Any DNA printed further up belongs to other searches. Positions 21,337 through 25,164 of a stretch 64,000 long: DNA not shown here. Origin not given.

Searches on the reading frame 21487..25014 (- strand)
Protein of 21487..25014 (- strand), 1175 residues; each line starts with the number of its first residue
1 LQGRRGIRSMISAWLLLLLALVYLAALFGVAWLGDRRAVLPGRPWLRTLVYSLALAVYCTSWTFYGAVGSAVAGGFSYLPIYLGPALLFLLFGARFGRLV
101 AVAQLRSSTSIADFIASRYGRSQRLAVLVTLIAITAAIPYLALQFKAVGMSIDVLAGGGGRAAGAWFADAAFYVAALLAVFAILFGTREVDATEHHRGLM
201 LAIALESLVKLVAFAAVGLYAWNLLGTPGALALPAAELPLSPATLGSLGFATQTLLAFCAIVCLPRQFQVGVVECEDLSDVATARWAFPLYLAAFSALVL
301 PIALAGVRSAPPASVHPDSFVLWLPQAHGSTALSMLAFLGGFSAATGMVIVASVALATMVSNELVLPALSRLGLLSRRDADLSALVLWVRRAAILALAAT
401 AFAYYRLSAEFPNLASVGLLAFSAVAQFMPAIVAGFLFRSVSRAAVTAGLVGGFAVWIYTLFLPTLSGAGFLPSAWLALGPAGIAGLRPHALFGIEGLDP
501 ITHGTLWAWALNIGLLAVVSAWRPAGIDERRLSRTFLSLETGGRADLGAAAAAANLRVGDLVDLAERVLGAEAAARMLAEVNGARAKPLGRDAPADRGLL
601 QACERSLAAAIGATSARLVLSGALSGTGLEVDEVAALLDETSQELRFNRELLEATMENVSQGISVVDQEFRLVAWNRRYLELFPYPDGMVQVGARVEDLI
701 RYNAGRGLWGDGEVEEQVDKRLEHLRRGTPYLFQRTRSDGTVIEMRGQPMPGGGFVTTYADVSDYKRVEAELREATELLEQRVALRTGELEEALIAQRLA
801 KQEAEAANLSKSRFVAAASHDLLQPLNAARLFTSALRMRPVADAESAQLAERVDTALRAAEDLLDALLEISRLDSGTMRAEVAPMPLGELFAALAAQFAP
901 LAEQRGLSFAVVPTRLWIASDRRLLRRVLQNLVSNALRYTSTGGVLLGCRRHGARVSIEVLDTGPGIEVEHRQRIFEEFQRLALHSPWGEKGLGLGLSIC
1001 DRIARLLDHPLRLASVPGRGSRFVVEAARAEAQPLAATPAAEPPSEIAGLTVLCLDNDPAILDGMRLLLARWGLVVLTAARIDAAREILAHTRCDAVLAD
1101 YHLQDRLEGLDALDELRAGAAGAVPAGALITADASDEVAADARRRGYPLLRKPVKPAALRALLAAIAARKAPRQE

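Call 101: search_protein_families(library=pfam, proteins=[window:21487-25014:-], max_evalue=0.00001)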
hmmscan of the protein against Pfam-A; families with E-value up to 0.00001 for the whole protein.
window:21487-25014:- (1175 aa): 4 families
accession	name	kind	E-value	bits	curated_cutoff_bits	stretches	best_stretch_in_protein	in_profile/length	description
PF12860.13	PAS_7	-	1.6e-42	144.7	27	1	657-769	2-114/115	PAS fold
PF02518.31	HATPase_c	-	1.8e-21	77.1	26.4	1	921-1026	2-106/111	Histidine kinase-, DNA gyrase B-, and HSP90-like ATPase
PF00512.31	HisKA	-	3.8e-12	46.5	26.9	1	810-876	1-66/66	His Kinase A (phospho-acceptor) domain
PF00072.30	Response_reg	-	5e-10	40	30.2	1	1052-1163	1-110/111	Response regulator receiver domain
